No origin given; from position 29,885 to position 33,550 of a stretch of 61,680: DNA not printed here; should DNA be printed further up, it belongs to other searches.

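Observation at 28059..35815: Orphan PAAR island with no contractile-machine genes in 61 kb: PAAR-extension, leaderless 1121-aa protein, propeller, lipoprotein, Eag-like chaperone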

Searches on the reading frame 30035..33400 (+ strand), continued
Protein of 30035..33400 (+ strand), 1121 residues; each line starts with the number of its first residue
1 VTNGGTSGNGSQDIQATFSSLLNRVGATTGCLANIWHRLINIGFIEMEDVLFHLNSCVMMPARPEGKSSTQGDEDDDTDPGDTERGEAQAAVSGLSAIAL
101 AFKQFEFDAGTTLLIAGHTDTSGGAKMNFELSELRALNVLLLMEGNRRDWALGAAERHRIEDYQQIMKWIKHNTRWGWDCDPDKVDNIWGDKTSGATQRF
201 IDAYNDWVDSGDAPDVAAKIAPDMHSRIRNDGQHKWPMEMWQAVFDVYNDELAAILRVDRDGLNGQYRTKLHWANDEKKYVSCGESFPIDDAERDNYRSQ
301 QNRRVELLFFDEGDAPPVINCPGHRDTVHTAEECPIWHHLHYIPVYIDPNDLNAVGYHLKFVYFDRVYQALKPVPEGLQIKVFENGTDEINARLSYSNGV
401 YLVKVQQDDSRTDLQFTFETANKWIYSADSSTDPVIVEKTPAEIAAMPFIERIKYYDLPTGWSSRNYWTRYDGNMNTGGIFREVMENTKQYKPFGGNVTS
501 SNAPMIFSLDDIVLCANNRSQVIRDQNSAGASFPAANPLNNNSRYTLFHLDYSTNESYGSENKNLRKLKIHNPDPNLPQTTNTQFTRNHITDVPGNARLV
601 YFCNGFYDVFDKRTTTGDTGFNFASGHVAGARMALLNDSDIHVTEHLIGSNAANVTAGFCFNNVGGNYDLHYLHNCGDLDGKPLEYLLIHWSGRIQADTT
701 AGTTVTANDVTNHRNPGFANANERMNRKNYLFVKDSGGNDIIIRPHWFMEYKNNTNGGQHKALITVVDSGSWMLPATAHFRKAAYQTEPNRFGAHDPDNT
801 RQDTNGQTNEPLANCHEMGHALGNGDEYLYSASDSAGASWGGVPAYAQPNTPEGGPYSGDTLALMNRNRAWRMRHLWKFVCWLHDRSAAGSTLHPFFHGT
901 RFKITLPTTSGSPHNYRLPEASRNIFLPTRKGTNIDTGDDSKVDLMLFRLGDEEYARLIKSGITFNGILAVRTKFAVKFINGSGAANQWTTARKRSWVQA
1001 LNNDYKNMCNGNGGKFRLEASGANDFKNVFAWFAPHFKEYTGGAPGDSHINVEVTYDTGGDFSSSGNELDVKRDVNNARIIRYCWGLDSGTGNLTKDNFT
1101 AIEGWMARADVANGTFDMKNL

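Call 45: find_related_loci(query=A2, collection=metagenome_contigs, flank=10000)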
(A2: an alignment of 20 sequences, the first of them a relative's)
Query A2 (475 aa) in metagenome_contigs; peptide patterns used: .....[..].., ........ (x = any residue, [..] = any of these).
247 stretches matched a pattern; 83 encode a relative of the query (tblastn E <= 1e-3); the best 80 are kept; 80 distinct loci.
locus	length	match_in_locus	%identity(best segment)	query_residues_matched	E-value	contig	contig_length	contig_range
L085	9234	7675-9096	85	1-475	0e+0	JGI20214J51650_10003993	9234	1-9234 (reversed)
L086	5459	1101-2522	85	1-475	0e+0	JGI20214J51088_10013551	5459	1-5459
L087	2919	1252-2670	84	1-475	0e+0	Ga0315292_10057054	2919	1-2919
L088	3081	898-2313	84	1-475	0e+0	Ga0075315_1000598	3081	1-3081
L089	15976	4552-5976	77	1-475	0e+0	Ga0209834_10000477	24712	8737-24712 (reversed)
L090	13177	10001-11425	77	1-475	0e+0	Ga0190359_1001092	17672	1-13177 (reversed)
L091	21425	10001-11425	77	1-475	0e+0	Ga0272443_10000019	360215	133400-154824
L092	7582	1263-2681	77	1-475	0e+0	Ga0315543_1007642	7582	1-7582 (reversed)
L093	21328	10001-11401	78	9-475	0e+0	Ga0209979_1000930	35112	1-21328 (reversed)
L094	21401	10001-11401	78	9-475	0e+0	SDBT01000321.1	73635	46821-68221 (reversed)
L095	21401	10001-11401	77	9-475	0e+0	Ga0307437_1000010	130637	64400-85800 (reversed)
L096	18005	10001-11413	76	4-475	0e+0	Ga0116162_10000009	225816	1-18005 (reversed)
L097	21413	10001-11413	76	4-475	0e+0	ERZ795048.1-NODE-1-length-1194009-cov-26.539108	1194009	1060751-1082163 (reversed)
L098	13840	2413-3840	78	1-475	0e+0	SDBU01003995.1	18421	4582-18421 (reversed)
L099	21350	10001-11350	80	26-475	0e+0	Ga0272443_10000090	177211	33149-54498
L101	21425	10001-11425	77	1-475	0e+0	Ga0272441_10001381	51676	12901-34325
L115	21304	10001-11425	74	1-475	0e+0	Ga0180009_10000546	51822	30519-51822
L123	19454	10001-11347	77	27-475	0e+0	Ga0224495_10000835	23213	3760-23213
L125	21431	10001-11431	74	1-475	0e+0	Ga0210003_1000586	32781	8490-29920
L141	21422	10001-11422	73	1-475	0e+0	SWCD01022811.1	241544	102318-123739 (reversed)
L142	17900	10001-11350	74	26-475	0e+0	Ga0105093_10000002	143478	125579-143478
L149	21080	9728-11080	71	25-475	0e+0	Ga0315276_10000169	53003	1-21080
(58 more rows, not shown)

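Call 50: search_protein_families(library=pfam, proteins=[L002:14396-15259:+, L149:1527-3428:+, L142:266-2602:+, L142:3997-5649:+, L115:2460-5642:+, L095:4734-6089:+, L141:1521-3020:+, L141:4458-6257:+, L123:2721-4811:+, L125:3461-6151:+], max_evalue=0.01)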
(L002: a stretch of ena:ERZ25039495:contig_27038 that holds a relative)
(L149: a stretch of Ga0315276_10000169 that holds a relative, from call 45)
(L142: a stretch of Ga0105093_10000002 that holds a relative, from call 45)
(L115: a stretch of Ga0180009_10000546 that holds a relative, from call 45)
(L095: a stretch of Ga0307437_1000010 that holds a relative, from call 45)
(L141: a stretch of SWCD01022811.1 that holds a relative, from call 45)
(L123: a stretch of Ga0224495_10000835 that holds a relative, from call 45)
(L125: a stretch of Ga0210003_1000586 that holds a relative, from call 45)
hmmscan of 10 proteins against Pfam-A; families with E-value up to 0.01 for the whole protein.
L002:14396-15259:+ (287 aa): 0 families

L149:1527-3428:+ (633 aa): 0 families

L142:266-2602:+ (778 aa): 0 families

L142:3997-5649:+ (550 aa): 1 family
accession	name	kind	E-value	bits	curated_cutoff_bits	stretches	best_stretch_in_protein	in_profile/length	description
PF01476.26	LysM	-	1.2e-05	25.6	20.9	1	6-58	1-43/43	LysM domain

L115:2460-5642:+ (1060 aa): 4 families
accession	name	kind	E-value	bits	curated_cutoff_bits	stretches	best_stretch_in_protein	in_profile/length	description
PF19190.6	BACON_2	-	4.8e-10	39.7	25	1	383-476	2-93/94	Viral BACON domain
PF00149.33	Metallophos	-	1e-06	29.8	21.5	1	506-787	18-190/191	Calcineurin-like phosphoesterase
PF01476.26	LysM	-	1.3e-06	28.7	20.9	1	315-340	1-26/43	LysM domain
PF22076.2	Cep192_D6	-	0.0039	17.8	35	1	383-479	4-99/101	Cep192 domain 6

L095:4734-6089:+ (451 aa): 1 family
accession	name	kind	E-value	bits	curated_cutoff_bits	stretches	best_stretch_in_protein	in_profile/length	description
PF02369.22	Big_1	-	0.0036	17.8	34.9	1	96-135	46-83/93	Bacterial Ig-like domain (group 1)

L141:1521-3020:+ (499 aa): 0 families

L141:4458-6257:+ (599 aa): 0 families

L123:2721-4811:+ (696 aa): 1 family
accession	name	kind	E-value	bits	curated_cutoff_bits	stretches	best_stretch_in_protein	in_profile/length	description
PF00691.25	OmpA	-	0.00016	22.4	27.2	1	66-115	15-66/98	OmpA family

L125:3461-6151:+ (896 aa): 0 families

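Call 60: search_solved_structures(query=A4, max_evalue=1)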
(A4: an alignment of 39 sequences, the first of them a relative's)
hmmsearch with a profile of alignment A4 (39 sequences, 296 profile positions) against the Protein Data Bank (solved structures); distinct sequences matched with E-value up to 1: 4.
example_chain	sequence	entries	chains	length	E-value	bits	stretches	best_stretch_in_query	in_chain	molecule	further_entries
7dm0_A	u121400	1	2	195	4e-06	29.4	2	240-276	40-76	Biofilm-associated surface protein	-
6m3a_A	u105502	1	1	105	0.027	16.8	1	240-276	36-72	Biofilm-associated surface protein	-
4wi0_B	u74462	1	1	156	0.21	13.9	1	243-291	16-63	Cellulosomal scaffoldin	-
4u3s_B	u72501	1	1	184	0.28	13.5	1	243-291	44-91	Cellulosomal scaffoldin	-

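Call 77: find_encoding_contigs(protein=P0236, flank=10000, max_places=2)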
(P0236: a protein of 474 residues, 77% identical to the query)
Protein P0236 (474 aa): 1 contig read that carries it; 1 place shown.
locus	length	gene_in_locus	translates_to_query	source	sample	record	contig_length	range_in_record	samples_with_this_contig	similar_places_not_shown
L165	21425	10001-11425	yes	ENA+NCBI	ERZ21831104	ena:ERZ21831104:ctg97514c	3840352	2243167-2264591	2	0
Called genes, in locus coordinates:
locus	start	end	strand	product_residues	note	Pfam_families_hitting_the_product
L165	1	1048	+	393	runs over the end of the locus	-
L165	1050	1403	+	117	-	-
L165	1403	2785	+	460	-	-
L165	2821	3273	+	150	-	PF08786:DcrB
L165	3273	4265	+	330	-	-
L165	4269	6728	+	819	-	-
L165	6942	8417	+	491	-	PF02861:Clp_N, PF05621:TniB (faint), PF13191:AAA_16 (weak), PF23569:NBD_SMAX1 (weak), PF00004:AAA, PF17871:AAA_lid_9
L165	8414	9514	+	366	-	PF07724:AAA_2, PF00004:AAA, PF07728:AAA_5, PF10431:ClpB_D2-small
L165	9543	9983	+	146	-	PF05591:T6SS_VipA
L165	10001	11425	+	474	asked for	PF17541:TssC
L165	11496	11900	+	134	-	PF17642:TssD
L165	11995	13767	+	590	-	PF05954:Phage_GPD, PF04717:Phage_base_V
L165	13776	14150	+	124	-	PF04965:GPW_gp25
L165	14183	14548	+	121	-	-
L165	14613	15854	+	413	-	-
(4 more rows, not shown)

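Call 84: find_encoding_contigs(protein=P0137, flank=10000, max_places=2)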
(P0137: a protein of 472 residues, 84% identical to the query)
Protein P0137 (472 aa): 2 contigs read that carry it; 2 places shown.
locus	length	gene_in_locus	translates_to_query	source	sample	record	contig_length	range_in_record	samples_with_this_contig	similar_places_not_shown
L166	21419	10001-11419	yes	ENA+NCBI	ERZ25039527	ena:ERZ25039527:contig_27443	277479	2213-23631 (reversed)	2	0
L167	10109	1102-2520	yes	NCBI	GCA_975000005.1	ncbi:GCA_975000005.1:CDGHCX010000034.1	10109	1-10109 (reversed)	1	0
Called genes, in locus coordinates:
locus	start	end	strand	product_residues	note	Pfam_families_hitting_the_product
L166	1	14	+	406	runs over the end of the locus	PF13360:PQQ_2 (faint)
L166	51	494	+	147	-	-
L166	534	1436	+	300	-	-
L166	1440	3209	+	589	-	-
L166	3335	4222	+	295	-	PF13646:HEAT_2 (faint)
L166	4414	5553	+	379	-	PF13173:AAA_14, PF13635:DUF4143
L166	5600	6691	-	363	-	-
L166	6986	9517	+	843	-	PF02861:Clp_N, PF13401:AAA_22 (faint), PF00004:AAA, PF17871:AAA_lid_9, PF07724:AAA_2, PF00004:AAA, PF07728:AAA_5, PF10431:ClpB_D2-small, +5 more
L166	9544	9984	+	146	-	PF05591:T6SS_VipA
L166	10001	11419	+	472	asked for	PF17541:TssC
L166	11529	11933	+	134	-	PF17642:TssD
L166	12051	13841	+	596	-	PF05954:Phage_GPD, PF04717:Phage_base_V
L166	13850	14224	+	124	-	PF04965:GPW_gp25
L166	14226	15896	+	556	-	-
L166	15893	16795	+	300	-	PF06996:T6SS_TssG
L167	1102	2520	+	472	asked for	PF17541:TssC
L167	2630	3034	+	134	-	PF17642:TssD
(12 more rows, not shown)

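Call 85: find_encoding_contigs(protein=P0124, flank=10000, max_places=2)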
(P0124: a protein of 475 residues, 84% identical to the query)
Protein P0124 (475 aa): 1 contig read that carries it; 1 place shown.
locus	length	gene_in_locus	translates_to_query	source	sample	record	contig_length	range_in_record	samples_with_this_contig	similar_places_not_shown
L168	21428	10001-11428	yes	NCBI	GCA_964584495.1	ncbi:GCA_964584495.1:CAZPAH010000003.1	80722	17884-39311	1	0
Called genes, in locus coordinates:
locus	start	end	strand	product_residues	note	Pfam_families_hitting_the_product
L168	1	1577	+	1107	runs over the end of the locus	-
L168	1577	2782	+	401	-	-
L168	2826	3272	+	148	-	PF08786:DcrB (faint)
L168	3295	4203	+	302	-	-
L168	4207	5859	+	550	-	-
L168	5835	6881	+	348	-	-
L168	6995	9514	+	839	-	PF02861:Clp_N, PF13401:AAA_22 (faint), PF00004:AAA, PF17871:AAA_lid_9, PF07724:AAA_2, PF00004:AAA, PF07728:AAA_5, PF10431:ClpB_D2-small, +5 more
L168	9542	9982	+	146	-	PF05591:T6SS_VipA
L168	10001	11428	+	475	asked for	PF17541:TssC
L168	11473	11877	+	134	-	PF17642:TssD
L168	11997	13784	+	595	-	PF05954:Phage_GPD, PF04717:Phage_base_V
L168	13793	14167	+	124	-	PF04965:GPW_gp25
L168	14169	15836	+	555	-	-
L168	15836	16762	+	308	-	PF06996:T6SS_TssG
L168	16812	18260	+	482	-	-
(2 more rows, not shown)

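Call 86: find_encoding_contigs(protein=P0217, flank=10000, max_places=2)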
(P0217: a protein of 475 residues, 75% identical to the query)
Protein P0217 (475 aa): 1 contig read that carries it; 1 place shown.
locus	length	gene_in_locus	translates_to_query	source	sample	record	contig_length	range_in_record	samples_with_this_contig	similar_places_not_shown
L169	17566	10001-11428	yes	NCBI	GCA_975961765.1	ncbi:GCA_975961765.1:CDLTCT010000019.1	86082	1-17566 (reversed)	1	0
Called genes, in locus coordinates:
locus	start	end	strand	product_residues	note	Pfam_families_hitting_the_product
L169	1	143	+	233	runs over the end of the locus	PF00483:NTP_transferase, PF12804:NTP_transf_3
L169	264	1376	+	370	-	PF05488:PAAR_motif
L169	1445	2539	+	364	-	-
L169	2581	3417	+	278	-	-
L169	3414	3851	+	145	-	PF08786:DcrB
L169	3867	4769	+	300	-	-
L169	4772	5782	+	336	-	-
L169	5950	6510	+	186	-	-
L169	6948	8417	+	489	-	PF02861:Clp_N, PF05621:TniB (weak), PF13191:AAA_16 (weak), PF23569:NBD_SMAX1, PF00004:AAA, PF17871:AAA_lid_9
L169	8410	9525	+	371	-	PF07724:AAA_2, PF07728:AAA_5, PF00004:AAA, PF10431:ClpB_D2-small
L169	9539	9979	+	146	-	PF05591:T6SS_VipA (weak)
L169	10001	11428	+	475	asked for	PF17541:TssC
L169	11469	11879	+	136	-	PF17642:TssD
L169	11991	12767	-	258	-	PF22848:ASD1_dom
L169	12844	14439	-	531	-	PF22848:ASD1_dom, PF06964:Alpha-L-AF_C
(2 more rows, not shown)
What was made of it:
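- Tried and rejected: Four look-ups of TssC hits landed in other genomes (calls 77, 84-86).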

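Call 95: search_protein_families(library=pfam, proteins=[L101:14058-15773:+, L101:15770-16684:+, L101:16780-18228:+, L101:18253-19179:+, L101:19211-21424:+, L101:4381-6756:+, L101:3192-4334:+, L101:1852-2697:+], max_evalue=0.05)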
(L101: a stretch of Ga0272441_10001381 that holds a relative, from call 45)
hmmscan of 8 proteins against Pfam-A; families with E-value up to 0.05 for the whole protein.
L101:14058-15773:+ (571 aa): 1 family
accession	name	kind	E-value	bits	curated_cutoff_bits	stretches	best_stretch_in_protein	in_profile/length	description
PF05947.17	T6SS_TssF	-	1.3e-05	24.4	25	1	47-160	40-158/608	Type VI secretion system, TssF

L101:15770-16684:+ (304 aa): 2 families
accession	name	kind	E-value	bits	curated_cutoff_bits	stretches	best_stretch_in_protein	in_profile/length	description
PF06996.16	T6SS_TssG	-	9.4e-14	51.8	24.6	1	144-287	142-284/304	Type VI secretion, TssG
PF03793.24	PASTA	-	0.0015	18.9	23.2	1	23-75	13-63/64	PASTA domain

L101:16780-18228:+ (482 aa): 1 family
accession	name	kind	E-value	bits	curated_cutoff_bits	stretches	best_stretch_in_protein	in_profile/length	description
PF05936.17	T6SS_VasE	-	2.1e-06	27.2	23.4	1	140-201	138-199/429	Bacterial Type VI secretion, VC_A0110, EvfL, ImpJ, VasE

L101:18253-19179:+ (308 aa): 0 families

L101:19211-21424:+ (738 aa): 3 families
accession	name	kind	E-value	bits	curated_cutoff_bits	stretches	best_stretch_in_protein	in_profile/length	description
PF19993.5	DO-GTPase2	-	0.00085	19.5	27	1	38-216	2-176/226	Double-GTPase 2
PF09439.16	SRPRB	-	0.037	13.8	25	0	41-108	8-60/178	Signal recognition particle receptor beta subunit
PF07196.18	Flagellin_IN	-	0.04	14.5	22.7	0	560-582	13-35/55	Flagellin hook IN motif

L101:4381-6756:+ (791 aa): 1 family
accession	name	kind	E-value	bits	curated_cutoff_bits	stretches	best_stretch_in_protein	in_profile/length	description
PF24961.1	NfeD_membrane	-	0.013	16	26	1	444-483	49-89/119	NfeD integral membrane domain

L101:3192-4334:+ (380 aa): 1 family
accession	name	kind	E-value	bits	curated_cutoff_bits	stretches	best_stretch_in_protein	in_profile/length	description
PF13620.12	CarboxypepD_reg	-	0.014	16.2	32.3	1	241-286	8-54/82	Carboxypeptidase regulatory-like domain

L101:1852-2697:+ (281 aa): 0 families

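Call 96: search_protein_representatives(protein=P0001)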
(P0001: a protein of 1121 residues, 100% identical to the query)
Query: 1121 residues. Proteins with E-value up to 0.001 (for the whole library): 1220; up to 1e-10: 884; up to 1e-30: 343. The best 150 are listed.
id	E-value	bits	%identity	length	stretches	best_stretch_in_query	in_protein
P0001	0.0e+00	2677.4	100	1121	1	1-1121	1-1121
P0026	2.4e-272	923.2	47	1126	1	14-1120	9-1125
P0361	9.8e-271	917.8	47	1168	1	16-1112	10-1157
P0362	4.9e-268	908.9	45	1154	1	68-1107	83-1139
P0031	3.1e-246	836.7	44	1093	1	37-1120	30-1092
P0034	1.2e-238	811.6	43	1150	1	17-1107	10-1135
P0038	4.9e-234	796.3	50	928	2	15-769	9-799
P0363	3.5e-233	793.5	43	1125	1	24-1107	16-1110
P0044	1.3e-227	775.0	41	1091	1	21-1118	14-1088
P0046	3.0e-225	767.2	48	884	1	35-904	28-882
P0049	2.0e-216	737.9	45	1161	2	15-730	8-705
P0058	2.7e-200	684.5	41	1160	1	41-1107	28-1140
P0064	1.0e-192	659.5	42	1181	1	30-1044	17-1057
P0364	6.5e-191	653.5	39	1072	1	87-1119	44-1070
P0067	7.2e-191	653.3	45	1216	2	13-752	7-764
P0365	1.6e-175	602.5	37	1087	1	43-1121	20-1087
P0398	7.3e-117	408.2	38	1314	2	430-1116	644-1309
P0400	8.2e-116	404.8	45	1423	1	14-512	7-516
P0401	7.6e-114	398.3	34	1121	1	81-1079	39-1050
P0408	3.7e-110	386.1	50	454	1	705-1121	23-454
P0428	5.0e-79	283.0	38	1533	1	22-512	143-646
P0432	1.7e-76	274.6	43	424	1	734-1121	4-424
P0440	1.6e-68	248.2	35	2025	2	411-992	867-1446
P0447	8.8e-64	232.4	42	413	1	723-1121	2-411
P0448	9.3e-64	232.4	34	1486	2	432-993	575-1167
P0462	4.7e-58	213.5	42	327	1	818-1121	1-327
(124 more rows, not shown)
